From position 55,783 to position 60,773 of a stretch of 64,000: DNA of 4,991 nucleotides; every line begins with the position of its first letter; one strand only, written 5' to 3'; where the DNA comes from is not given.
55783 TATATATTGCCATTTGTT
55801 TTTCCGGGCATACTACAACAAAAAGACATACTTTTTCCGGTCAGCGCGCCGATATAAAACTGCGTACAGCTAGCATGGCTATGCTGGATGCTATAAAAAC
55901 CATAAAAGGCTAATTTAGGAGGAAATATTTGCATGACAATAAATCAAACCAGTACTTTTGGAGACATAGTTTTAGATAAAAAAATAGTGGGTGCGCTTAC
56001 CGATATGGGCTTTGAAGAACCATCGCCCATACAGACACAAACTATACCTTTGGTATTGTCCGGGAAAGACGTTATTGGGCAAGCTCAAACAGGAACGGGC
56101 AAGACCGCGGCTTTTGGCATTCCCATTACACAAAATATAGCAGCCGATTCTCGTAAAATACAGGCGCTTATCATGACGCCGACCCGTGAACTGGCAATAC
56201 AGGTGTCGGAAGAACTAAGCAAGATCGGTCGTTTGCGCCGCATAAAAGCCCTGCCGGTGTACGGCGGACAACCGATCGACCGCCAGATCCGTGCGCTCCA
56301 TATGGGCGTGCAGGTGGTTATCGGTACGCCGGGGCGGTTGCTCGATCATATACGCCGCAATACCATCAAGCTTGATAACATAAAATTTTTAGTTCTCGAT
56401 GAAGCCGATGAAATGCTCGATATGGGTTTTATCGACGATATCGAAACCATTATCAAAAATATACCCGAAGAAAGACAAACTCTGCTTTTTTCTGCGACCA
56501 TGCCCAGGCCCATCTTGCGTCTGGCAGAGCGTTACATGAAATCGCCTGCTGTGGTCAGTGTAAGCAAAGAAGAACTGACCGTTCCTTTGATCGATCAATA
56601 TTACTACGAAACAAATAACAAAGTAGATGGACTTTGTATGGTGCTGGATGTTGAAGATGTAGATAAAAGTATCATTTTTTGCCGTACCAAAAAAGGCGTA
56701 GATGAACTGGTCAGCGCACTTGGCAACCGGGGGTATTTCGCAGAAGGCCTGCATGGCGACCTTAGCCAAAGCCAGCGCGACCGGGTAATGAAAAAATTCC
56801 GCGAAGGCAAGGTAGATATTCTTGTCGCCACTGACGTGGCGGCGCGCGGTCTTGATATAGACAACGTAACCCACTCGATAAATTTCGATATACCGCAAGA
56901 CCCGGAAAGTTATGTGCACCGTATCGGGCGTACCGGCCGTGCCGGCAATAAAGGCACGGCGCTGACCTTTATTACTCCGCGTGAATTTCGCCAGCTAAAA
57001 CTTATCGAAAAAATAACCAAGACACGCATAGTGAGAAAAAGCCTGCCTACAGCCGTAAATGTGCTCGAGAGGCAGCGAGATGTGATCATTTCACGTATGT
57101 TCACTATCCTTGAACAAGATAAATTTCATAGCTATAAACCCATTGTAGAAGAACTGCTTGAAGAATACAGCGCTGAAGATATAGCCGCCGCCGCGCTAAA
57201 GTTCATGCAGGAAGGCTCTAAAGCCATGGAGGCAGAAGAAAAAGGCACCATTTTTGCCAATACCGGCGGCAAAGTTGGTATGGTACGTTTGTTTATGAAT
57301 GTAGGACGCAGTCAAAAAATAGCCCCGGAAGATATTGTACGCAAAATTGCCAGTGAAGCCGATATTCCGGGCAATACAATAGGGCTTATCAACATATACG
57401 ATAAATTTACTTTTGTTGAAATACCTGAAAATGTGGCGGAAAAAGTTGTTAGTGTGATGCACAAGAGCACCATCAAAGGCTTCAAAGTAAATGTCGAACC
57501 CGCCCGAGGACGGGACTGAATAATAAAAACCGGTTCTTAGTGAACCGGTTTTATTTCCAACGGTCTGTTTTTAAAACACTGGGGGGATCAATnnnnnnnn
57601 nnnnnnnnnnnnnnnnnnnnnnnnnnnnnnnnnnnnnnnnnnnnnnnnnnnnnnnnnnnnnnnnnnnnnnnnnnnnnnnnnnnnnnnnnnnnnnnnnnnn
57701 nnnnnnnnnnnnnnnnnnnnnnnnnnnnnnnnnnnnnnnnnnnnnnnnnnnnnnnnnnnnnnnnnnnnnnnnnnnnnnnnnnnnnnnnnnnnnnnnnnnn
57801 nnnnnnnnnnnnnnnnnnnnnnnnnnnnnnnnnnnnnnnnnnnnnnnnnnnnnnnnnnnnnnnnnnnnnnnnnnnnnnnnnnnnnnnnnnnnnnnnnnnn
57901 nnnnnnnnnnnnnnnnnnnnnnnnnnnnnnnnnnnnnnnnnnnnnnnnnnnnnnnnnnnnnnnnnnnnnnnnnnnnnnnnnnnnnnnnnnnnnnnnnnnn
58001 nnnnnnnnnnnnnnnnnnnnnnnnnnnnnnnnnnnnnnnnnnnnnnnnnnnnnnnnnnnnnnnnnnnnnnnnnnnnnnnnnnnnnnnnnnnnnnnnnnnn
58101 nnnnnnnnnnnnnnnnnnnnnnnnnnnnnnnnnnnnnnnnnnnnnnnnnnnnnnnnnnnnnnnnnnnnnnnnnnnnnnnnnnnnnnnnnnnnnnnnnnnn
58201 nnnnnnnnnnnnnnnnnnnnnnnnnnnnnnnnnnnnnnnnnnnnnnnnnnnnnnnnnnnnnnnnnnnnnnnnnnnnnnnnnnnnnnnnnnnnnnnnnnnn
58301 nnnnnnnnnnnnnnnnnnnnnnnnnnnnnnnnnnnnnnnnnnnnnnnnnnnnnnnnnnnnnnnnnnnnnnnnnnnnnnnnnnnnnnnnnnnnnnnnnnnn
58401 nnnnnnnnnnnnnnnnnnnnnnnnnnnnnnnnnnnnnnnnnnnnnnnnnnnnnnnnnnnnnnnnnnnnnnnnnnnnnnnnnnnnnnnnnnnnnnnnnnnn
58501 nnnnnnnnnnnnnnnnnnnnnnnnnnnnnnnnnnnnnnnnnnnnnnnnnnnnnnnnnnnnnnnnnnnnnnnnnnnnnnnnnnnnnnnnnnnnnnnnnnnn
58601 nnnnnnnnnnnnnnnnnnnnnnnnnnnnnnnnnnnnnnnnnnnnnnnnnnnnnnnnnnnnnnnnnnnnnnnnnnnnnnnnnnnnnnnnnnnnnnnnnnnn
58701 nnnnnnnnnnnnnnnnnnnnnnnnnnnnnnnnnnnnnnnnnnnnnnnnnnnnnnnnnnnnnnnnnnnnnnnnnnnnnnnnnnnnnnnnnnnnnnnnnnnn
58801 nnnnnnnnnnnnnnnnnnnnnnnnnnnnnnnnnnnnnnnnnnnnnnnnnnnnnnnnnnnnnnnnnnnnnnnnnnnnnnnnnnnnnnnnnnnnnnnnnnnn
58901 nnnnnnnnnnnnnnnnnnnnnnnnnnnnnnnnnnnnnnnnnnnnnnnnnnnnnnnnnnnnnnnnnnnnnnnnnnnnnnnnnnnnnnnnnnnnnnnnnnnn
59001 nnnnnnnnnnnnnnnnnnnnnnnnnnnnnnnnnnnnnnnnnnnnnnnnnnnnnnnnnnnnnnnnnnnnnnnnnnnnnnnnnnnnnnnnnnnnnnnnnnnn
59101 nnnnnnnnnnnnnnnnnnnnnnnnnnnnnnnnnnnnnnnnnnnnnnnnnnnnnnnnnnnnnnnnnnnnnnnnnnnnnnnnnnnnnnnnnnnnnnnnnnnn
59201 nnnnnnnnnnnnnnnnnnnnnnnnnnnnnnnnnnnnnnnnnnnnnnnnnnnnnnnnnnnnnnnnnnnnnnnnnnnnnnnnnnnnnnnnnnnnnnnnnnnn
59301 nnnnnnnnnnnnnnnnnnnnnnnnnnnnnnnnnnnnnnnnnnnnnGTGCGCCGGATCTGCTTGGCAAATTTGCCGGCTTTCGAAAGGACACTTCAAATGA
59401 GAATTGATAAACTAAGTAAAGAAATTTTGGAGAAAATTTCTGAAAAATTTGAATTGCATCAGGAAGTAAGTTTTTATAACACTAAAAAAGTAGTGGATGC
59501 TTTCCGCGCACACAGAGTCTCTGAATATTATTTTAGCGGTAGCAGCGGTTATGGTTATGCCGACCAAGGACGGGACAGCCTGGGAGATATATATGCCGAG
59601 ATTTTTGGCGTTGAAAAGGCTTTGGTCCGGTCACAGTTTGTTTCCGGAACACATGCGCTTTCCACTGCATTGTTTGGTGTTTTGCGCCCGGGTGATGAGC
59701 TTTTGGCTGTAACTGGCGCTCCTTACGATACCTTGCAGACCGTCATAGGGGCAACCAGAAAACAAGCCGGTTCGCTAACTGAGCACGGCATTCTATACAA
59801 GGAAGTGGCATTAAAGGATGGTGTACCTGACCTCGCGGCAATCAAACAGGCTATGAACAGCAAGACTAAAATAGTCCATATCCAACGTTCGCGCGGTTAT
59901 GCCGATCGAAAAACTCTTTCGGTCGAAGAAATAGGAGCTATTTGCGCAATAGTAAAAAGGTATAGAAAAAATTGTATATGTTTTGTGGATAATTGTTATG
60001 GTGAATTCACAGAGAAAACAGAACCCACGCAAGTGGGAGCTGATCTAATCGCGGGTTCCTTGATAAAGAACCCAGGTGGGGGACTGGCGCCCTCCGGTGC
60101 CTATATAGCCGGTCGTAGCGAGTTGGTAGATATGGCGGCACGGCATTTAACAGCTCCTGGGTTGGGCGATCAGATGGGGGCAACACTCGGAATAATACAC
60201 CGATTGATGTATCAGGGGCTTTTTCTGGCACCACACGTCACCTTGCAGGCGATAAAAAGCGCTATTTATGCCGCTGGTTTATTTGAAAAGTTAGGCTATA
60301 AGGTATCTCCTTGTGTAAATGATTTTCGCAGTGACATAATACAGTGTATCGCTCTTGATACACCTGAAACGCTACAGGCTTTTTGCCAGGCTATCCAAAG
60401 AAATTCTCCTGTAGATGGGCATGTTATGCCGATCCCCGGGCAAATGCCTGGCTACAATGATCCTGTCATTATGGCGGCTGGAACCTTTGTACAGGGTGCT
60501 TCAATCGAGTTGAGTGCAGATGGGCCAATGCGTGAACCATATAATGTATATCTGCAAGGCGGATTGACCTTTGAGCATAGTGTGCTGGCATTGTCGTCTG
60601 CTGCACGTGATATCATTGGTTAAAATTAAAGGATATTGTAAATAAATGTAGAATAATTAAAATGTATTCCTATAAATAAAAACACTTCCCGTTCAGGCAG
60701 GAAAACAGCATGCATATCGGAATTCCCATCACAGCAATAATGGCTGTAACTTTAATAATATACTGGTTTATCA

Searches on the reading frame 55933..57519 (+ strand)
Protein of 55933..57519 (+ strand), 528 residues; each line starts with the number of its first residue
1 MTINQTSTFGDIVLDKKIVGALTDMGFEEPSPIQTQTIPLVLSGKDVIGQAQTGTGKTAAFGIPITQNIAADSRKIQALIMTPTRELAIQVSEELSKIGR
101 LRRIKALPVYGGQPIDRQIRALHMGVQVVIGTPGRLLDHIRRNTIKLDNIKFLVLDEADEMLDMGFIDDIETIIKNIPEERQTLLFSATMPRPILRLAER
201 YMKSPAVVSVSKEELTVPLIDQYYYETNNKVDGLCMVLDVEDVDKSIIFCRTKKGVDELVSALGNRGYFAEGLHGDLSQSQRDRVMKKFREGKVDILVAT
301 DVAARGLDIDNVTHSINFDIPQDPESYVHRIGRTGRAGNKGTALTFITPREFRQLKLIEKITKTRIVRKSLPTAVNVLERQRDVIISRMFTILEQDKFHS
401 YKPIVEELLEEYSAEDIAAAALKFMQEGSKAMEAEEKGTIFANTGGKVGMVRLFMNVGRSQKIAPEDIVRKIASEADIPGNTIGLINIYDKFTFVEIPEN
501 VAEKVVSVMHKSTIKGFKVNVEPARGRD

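Call 31: search_protein_families(library=pfam, proteins=[window:55933-57519:+], max_evalue=0.00001)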
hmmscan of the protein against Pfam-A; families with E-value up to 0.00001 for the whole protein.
window:55933-57519:+ (528 aa): 5 families
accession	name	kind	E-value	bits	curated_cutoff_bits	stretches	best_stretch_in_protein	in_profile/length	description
PF00270.35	DEAD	-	8.1e-54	182.3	26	1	31-194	1-164/167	DEAD/DEAH box helicase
PF00271.37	Helicase_C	-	1.4e-34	119.1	23.5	1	230-338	2-110/110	Helicase conserved C-terminal domain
PF03880.21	DbpA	-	7.7e-24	84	25.6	1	452-523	1-72/72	DbpA RNA binding domain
PF25399.1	DeaD_dimer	-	4.5e-09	36.7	23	1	372-434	1-65/67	RNA helicase DeaD dimerization domain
PF04851.21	ResIII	-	7e-06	26.5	22.5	0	47-192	26-164/164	Type III restriction enzyme, res subunit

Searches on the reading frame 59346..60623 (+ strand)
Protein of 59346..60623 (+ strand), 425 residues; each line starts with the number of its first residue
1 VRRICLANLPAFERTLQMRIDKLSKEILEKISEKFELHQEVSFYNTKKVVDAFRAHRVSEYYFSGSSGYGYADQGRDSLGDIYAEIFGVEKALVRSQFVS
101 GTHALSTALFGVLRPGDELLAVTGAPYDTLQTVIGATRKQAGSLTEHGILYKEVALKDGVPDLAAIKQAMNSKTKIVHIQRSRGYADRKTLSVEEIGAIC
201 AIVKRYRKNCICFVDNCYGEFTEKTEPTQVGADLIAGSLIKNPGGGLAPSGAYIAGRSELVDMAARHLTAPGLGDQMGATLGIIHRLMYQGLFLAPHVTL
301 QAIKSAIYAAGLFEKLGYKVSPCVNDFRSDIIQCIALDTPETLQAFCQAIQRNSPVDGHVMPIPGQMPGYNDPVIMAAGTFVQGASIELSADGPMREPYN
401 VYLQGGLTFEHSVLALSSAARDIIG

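Call 31: search_protein_families(library=pfam, proteins=[window:59346-60623:+], max_evalue=0.00001)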
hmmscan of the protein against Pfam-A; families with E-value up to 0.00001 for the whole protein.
window:59346-60623:+ (425 aa): 2 families
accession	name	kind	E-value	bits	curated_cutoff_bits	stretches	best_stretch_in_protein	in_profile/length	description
PF06838.17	Met_gamma_lyase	-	5.8e-175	582.1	24.2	1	22-422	3-403/405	Methionine gamma-lyase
PF01053.26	Cys_Met_Meta_PP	-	9e-07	28.2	27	1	66-241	41-198/381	Cys/Met metabolism PLP-dependent enzyme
